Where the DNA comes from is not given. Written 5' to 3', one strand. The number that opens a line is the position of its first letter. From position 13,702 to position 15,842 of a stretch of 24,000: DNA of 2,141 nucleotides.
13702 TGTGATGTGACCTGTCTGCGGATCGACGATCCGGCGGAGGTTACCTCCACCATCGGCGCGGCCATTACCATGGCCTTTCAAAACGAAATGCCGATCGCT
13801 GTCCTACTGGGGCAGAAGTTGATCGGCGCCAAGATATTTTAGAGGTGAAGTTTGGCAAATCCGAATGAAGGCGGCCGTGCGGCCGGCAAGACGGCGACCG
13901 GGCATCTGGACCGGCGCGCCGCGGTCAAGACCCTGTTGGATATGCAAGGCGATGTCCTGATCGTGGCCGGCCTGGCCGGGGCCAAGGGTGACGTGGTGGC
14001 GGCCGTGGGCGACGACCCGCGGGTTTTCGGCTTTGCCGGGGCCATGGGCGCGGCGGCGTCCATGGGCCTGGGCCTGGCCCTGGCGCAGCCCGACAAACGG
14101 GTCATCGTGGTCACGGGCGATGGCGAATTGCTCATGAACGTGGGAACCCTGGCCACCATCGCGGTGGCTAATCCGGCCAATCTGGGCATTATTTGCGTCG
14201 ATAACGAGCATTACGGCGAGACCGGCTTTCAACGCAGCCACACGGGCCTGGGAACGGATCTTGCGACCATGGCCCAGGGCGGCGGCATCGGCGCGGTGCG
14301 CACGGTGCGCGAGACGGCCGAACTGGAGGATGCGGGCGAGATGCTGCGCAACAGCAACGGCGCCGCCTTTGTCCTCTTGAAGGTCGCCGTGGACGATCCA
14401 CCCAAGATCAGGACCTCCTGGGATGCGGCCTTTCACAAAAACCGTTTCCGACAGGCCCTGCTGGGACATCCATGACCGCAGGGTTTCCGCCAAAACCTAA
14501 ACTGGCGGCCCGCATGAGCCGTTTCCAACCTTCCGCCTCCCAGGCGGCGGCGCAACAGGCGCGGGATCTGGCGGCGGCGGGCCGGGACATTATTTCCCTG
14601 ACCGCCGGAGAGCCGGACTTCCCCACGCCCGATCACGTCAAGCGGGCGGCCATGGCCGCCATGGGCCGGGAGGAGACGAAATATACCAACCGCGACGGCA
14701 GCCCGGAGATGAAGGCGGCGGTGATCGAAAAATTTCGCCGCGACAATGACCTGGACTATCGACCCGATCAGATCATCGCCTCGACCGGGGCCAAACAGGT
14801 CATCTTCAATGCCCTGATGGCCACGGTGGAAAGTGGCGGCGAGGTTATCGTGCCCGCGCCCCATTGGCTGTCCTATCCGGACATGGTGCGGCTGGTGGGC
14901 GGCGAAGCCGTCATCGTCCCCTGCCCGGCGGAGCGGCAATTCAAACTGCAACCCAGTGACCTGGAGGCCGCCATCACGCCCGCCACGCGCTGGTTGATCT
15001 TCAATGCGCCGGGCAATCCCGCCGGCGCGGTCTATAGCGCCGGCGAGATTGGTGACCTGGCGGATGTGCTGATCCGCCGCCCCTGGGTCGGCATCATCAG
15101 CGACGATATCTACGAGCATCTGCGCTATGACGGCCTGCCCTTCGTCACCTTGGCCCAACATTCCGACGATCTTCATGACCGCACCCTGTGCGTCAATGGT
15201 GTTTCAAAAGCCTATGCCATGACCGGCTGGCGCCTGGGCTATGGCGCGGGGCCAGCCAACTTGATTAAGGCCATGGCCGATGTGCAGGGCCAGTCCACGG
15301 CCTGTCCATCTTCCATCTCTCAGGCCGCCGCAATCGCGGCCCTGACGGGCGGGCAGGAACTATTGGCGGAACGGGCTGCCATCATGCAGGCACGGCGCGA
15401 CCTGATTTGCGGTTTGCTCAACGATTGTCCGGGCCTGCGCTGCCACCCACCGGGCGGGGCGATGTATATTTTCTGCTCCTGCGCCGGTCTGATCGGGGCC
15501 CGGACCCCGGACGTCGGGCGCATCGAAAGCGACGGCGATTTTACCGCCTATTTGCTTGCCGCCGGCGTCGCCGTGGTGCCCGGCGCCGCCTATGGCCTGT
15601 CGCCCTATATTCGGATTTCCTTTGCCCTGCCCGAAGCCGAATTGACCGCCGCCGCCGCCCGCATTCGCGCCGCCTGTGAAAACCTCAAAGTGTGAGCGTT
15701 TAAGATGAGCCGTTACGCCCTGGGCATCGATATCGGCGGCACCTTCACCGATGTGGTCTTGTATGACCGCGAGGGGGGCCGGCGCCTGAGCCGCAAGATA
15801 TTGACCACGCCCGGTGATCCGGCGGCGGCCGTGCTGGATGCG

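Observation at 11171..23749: Twelve-gene, translationally coupled operon resembling an uncharacterised cyclic-amide / N-heterocycle catabolic pathway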

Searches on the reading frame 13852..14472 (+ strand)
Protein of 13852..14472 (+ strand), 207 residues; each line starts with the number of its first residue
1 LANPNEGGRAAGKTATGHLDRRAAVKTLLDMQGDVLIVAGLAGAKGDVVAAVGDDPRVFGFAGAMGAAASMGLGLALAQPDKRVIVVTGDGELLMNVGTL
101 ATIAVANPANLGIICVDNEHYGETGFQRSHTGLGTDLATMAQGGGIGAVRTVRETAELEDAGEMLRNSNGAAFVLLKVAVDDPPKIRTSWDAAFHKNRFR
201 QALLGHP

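Call 6: search_protein_families(library=pfam, proteins=[window:13852-14472:+], max_evalue=0.01)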
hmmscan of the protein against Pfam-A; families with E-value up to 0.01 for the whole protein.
window:13852-14472:+ (207 aa): 1 family
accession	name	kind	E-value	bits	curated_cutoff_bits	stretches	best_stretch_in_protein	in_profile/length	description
PF02775.26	TPP_enzyme_C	-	7.8e-18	65.2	21.9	1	60-174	25-149/151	Thiamine pyrophosphate enzyme, C-terminal TPP binding domain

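Call 7: search_protein_families(library=ncbifam, proteins=[window:13852-14472:+], max_evalue=0.01)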
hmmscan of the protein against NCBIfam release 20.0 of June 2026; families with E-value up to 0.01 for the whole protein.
window:13852-14472:+ (207 aa): 51 families (the best 25 are shown)
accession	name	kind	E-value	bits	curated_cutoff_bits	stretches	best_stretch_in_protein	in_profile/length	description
TIGR03846.1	sulfopy_beta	equivalog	1.1e-35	123.2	221.5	1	21-182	1-160/182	sulfopyruvate decarboxylase subunit beta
TIGR03297.1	Ppyr-DeCO2ase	equivalog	3.6e-29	101.9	312.5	1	15-201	167-358/360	phosphonopyruvate decarboxylase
NF004813.0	PRK06163.1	equivalog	1.3e-28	100.1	240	1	33-203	28-196/202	hypothetical protein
NF006524.0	PRK08978.1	equivalog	8.2e-11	40.9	738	1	62-182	400-526/548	acetolactate synthase 2 catalytic subunit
NF006016.1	PRK08155.1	equivalog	8.9e-10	37.6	870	1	61-124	407-469/554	acetolactate synthase large subunit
TIGR00118.1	acolac_lg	equivalog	1.2e-09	37.2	538.35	1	61-184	408-538/557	biosynthetic-type acetolactate synthase large subunit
NF005470.0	PRK07064.1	equivalog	3.8e-09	36.1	495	1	56-122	400-465/552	thiamine pyrophosphate-binding protein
TIGR04377.1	myo_inos_iolD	equivalog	5.3e-09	35.3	715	1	59-125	437-501/616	3D-(3,5/4)-trihydroxycyclohexane-1,2-dione acylhydrolase (decyclizing)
NF007207.0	PRK09628.1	equivalog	7.1e-09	35.7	364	1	32-196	42-190/277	2-oxoglutarate ferredoxin oxidoreductase subunit beta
NF004919.0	PRK06276.1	equivalog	9.5e-09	34.1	866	1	60-181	412-539/582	acetolactate synthase large subunit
NF006052.0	PRK08199.1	subfamily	1.3e-08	33.7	539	1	62-171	414-530/559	thiamine pyrophosphate protein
NF006122.0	PRK08266.1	subfamily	1.9e-08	33.3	571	1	60-127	399-465/543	hypothetical protein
NF006591.0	PRK09124.1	equivalog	1.3e-07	30.3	792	1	63-189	408-543/574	ubiquinone-dependent pyruvate dehydrogenase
NF006187.0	PRK08322.1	equivalog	1.7e-07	30.1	509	1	64-124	408-467/548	acetolactate synthase large subunit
NF005364.0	PRK06882.1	equivalog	2.9e-07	29.3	1083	1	60-122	418-479/574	acetolactate synthase 3 large subunit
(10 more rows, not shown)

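Call 56: search_solved_structures(query=window:13852-14472:+, max_evalue=0.00001)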
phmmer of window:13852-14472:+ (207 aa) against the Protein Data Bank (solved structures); distinct sequences matched with E-value up to 0.00001: 13.
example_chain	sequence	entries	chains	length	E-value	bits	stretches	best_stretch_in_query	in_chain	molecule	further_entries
9iz3_B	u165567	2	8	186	3.7e-12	49.4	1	47-133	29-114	Putative phosphonopyruvate decarboxylase beta subunit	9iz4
6lpi_A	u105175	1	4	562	2.2e-07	33.8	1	60-128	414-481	Acetolactate synthase isozyme 1 large subunit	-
3e9y_A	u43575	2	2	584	3.3e-07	33.2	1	60-123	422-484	Acetolactate synthase, chloroplastic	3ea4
6u9h_A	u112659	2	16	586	3.3e-07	33.2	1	60-123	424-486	Acetolactate synthase, chloroplastic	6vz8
1ybh_A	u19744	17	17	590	3.3e-07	33.2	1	60-123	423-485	Acetolactate synthase, chloroplast | Acetolactate synthase | Acetolactate synthase, chloroplastic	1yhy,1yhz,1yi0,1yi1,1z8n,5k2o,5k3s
8et5_A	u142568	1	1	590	3.3e-07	33.2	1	60-123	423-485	Acetolactate synthase, chloroplastic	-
7tzz_A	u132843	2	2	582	3.4e-07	33.2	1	60-123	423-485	Acetolactate synthase, chloroplastic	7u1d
7u25_A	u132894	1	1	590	3.4e-07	33.2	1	60-123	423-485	Acetolactate synthase, chloroplastic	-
7stq_A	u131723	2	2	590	3.4e-07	33.2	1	60-123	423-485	Acetolactate synthase, chloroplastic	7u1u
9qz5_A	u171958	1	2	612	6.4e-06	29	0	60-162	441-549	2-hydroxyacyl-CoA lyase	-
7pt1_A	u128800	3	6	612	8.3e-06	28.7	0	60-162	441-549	2-hydroxyacyl-CoA lyase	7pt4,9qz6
7pt2_A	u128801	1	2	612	9.8e-06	28.4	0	60-162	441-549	2-hydroxyacyl-CoA lyase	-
7pt3_A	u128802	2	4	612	9.9e-06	28.4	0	60-162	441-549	2-hydroxyacyl-CoA lyase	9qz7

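Call 72: search_dna_similar(query=window:13852-14472:+, collection=plasmids, mode=protein, max_rows=20)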
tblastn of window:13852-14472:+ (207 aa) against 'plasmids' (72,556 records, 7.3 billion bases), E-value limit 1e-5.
Records with a match: 81; places in all: 89; records where one place covers at least 80% of the query: 0.
Best place of each record, by identity: <60% 81.
By first word of the organism name: Ralstonia 18; Sphingobium 10; Leisingera 10; Bradyrhizobium 7; Rhizobium 7; Methylobacterium 4; Deinococcus 2; Mesorhizobium 2; Shinella 2; Paracoccus 2; and 16 more.
By predicted mobility (MOB-suite, as given by PLSDB): non-mobilizable 50; mobilizable 26; conjugative 5.
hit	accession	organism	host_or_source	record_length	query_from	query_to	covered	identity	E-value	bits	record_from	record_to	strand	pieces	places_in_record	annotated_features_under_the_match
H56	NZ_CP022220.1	Bradyrhizobium guangxiense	peanut,cell culture,roots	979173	79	200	59%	54.1%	3e-35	137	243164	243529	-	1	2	thiamine pyrophosphate-dependent enzyme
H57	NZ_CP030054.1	Bradyrhizobium guangzhouense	Arachis hypogaea,Microbe,nodule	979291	79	200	59%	54.1%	3e-35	137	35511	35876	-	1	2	thiamine pyrophosphate-dependent enzyme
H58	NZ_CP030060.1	Bradyrhizobium sp. CCBAU 53351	Arachis hypogaea,Microbe,nodule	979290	79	200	59%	54.1%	3e-35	137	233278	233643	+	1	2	thiamine pyrophosphate-dependent enzyme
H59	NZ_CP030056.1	Bradyrhizobium sp. CCBAU 53340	Arachis hypogaea,Microbe,nodule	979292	79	200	59%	54.1%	3e-35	137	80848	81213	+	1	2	thiamine pyrophosphate-dependent enzyme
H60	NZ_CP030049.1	Bradyrhizobium sp. CCBAU 53338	Arachis hypogaea,Microbe,nodule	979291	79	200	59%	54.1%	3e-35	137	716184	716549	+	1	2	thiamine pyrophosphate-dependent enzyme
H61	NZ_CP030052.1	Bradyrhizobium guangdongense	peanut,cell culture,roots of peanut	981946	79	200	59%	54.1%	3e-35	137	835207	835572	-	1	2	thiamine pyrophosphate-dependent enzyme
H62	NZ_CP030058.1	Bradyrhizobium guangdongense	Arachis hypogaea,Microbe,nodule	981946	79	200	59%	54.1%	3e-35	137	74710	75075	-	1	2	thiamine pyrophosphate-dependent enzyme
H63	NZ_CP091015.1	Burkholderia cenocepacia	-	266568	79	203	60%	47.2%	9e-28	116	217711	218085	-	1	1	thiamine pyrophosphate-dependent enzyme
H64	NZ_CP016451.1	Sinorhizobium sp. RAC02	Microbial isolate,Algal phycosphere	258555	79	203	60%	46.8%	1e-24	107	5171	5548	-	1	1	thiamine pyrophosphate-dependent enzyme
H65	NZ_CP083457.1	Deinococcus taeanensis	whole organism,coastal dune soil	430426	79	205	61%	45.7%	5e-24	105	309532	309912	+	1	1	thiamine pyrophosphate-dependent enzyme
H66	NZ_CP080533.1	Mesorhizobium sp. AR02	Oxytropis sp.,Cell culture,root nodule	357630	79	203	60%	46.0%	8e-25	108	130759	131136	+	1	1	thiamine pyrophosphate-dependent enzyme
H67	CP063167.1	Variovorax paradoxus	-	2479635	79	205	61%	44.9%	2e-26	112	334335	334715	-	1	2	aldehyde dehydrogenase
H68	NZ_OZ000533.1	Shinella sp. WSC3-e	-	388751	79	205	61%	44.9%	7e-25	108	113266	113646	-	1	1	thiamine pyrophosphate-dependent enzyme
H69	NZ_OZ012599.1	Shinella sp. WSD5-1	-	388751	79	205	61%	44.9%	7e-25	108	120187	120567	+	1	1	thiamine pyrophosphate-dependent enzyme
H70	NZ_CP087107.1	Methylobacterium sp. NMS14P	Coffea arabica,Pure culture,root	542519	79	207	62%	42.6%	4e-23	103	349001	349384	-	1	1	thiamine pyrophosphate-dependent enzyme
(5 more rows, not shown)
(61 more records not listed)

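Call 74: get_annotated_region(hit=H56, flank=10000)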
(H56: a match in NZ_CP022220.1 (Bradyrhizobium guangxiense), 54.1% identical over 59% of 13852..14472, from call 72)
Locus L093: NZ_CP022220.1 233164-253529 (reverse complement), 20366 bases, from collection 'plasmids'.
description: Bradyrhizobium guangxiense strain CCBAU 53363 plasmid p53363, complete sequence
organism: Bradyrhizobium guangxiense (NCBI taxid 1325115)
taxonomy: Bacteria; Pseudomonadota; Alphaproteobacteria; Hyphomicrobiales; Nitrobacteraceae; Bradyrhizobium; Bradyrhizobium guangxiense
host: -; source: peanut,cell culture,roots; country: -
typing (MOB-suite, as given by PLSDB): mobilizable; relaxase MOBP
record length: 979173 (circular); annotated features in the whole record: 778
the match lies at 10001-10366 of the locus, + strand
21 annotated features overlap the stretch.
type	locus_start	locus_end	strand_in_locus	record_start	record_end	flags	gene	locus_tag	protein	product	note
CDS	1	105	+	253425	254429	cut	-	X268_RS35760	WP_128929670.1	biotin-dependent carboxyltransferase family protein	-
CDS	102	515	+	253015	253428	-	-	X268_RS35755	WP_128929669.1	biotin/lipoyl-containing protein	-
CDS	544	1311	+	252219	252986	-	-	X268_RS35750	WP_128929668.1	5-oxoprolinase subunit PxpA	GO:0005975 - carbohydrate metabolic process [Evidence IEA]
CDS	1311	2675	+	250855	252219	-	-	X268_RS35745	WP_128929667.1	acetyl-CoA carboxylase biotin carboxylase subunit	-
CDS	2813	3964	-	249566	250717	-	-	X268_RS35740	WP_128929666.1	CaiB/BaiF CoA-transferase family protein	-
CDS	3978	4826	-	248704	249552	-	-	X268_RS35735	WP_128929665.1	MaoC family dehydratase N-terminal domain-containing protein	-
CDS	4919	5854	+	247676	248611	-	-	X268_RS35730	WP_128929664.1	LysR substrate-binding domain-containing protein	-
CDS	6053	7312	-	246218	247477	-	-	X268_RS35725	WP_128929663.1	Glu/Leu/Phe/Val dehydrogenase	-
CDS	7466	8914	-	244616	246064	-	-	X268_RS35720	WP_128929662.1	aldehyde dehydrogenase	-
CDS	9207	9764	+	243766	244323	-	-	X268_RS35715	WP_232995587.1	phosphonopyruvate decarboxylase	-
CDS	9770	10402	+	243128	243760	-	-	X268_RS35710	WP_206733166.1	thiamine pyrophosphate-dependent enzyme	-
CDS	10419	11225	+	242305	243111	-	-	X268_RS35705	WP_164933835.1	ABC transporter ATP-binding protein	GO:0006810 - transport [Evidence IEA]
CDS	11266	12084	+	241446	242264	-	-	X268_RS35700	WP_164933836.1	ABC transporter permease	-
CDS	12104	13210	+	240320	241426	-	-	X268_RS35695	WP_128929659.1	ABC transporter substrate-binding protein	-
CDS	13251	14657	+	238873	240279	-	-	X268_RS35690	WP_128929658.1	MmgE/PrpD family protein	-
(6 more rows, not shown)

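Call 75: get_annotated_region(hit=H64, flank=10000)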
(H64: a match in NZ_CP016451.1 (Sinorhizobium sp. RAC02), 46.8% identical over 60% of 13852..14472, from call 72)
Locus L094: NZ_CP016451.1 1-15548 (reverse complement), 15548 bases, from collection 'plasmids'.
description: Sinorhizobium sp. RAC02 plasmid pBSY16_2, complete sequence
organism: Sinorhizobium sp. RAC02 (NCBI taxid 1842534)
taxonomy: Bacteria; Pseudomonadota; Alphaproteobacteria; Hyphomicrobiales; Rhizobiaceae; Sinorhizobium; Sinorhizobium sp. RAC02
host: -; source: Microbial isolate,Algal phycosphere; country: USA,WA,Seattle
typing (MOB-suite, as given by PLSDB): conjugative; replicon rep_cluster_553; relaxase MOBQ; mating-pair formation MPF_T
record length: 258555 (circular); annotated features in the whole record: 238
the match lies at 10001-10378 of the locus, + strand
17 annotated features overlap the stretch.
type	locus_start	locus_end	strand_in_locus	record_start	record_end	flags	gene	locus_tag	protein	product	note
CDS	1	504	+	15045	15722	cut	-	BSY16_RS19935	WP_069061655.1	conjugal transfer protein TrbF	-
CDS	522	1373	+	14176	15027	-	trbG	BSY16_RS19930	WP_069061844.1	P-type conjugative transfer protein TrbG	GO:0009291 - unidirectional conjugation [Evidence IEA]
CDS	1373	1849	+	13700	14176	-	trbH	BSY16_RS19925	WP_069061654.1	conjugal transfer protein TrbH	-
CDS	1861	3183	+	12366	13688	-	trbI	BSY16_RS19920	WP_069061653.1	IncP-type conjugal transfer protein TrbI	-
CDS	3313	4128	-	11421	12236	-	-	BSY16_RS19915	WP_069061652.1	CoA ester lyase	-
CDS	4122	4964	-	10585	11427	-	-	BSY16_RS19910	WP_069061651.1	MaoC family dehydratase N-terminal domain-containing protein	-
CDS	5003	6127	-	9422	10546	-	-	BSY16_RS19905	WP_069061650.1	CaiB/BaiF CoA-transferase family protein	-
CDS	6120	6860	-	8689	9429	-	-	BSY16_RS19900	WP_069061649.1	NAD(P)H-dependent oxidoreductase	-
CDS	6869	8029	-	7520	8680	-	-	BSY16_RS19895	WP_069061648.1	acyl-CoA dehydrogenase family protein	-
CDS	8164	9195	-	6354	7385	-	-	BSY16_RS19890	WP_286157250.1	LysR substrate-binding domain-containing protein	-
CDS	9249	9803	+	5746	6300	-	-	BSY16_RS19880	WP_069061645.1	thiamine pyrophosphate-binding protein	-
CDS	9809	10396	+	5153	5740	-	-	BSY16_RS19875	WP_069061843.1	thiamine pyrophosphate-dependent enzyme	-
CDS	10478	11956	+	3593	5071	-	-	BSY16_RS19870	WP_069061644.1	aldehyde dehydrogenase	-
CDS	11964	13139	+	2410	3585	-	-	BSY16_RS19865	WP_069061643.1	FAD-binding oxidoreductase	-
CDS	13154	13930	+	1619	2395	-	-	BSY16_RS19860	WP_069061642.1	SDR family oxidoreductase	-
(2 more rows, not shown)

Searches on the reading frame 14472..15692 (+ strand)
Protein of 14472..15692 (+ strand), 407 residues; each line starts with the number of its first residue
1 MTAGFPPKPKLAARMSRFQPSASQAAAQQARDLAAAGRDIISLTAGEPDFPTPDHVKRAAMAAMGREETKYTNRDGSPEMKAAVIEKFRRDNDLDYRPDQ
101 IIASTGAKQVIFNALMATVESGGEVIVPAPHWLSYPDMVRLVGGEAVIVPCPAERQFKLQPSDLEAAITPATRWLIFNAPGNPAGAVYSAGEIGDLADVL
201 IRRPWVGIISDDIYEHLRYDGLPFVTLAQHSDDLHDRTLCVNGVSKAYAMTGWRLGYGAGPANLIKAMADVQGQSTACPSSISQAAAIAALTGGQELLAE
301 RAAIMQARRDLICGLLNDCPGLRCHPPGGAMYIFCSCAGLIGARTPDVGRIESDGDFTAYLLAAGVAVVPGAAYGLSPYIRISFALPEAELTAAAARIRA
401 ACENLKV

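Call 6: search_protein_families(library=pfam, proteins=[window:14472-15692:+], max_evalue=0.01)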
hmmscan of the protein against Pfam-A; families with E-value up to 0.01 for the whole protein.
window:14472-15692:+ (407 aa): 2 families
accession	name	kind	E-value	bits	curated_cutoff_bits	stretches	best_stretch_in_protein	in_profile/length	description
PF00155.27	Aminotran_1_2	-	1.2e-66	225.9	19.7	1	39-398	2-361/361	Aminotransferase class I and II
PF01041.23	DegT_DnrJ_EryC1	-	5.6e-05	23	19.8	1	107-176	51-117/360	DegT/DnrJ/EryC1/StrS aminotransferase family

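Call 7: search_protein_families(library=ncbifam, proteins=[window:14472-15692:+], max_evalue=0.01)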
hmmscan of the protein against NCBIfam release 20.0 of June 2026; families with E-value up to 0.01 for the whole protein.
window:14472-15692:+ (407 aa): 68 families (the best 25 are shown)
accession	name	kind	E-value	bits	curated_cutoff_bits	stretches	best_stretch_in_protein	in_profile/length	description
NF004769.0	PRK06107.1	equivalog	5.8e-159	529.2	617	1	10-406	5-402/402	aspartate transaminase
NF041091.1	asp_aminotase_Arch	equivalog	1.8e-91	306.8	550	1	15-399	4-372/376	aspartate aminotransferase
NF041364.1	GntC_guanitoxin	equivalog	5.9e-74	249.1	415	1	41-399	1-354/356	guanitoxin biosynthesis PLP-dependent (S)-gamma-hydroxy-L-arginine cyclodehydratase GntC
NF005817.0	PRK07683.1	equivalog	1.2e-72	244.7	575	1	28-400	18-379/387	aminotransferase A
NF005816.0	PRK07682.1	equivalog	2.4e-72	243.7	620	1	13-405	8-386/390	aminotransferase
NF004770.0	PRK06108.1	subfamily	1e-68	232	422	1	14-401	9-391/396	pyridoxal phosphate-dependent aminotransferase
NF004975.0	PRK06348.1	equivalog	7.5e-66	222.7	549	1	26-399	17-380/384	pyridoxal phosphate-dependent aminotransferase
NF005601.0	PRK07337.1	equivalog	4e-64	217.1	496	1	9-400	6-390/394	pyridoxal phosphate-dependent aminotransferase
NF005588.0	PRK07309.1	equivalog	1.7e-63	214.9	576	1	38-401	30-385/391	pyridoxal phosphate-dependent aminotransferase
NF006229.0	PRK08361.1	equivalog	1.6e-59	201.9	624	1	34-404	29-390/391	aspartate aminotransferase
NF006514.0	PRK08960.1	equivalog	7.3e-56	189.7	554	1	10-402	4-385/388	pyridoxal phosphate-dependent aminotransferase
NF005855.0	PRK07777.1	equivalog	8.4e-55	186.7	553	1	16-400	8-386/391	pyridoxal phosphate-dependent aminotransferase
NF006756.0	PRK09276.1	subfamily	7.3e-52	176.6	507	1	10-400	3-384/387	LL-diaminopimelate aminotransferase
NF004621.0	PRK05957.1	equivalog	2.2e-51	174.8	498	1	39-402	28-383/389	pyridoxal phosphate-dependent aminotransferase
NF005744.0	PRK07568.1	subfamily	2.5e-51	174.8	389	1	10-335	2-324/398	pyridoxal phosphate-dependent aminotransferase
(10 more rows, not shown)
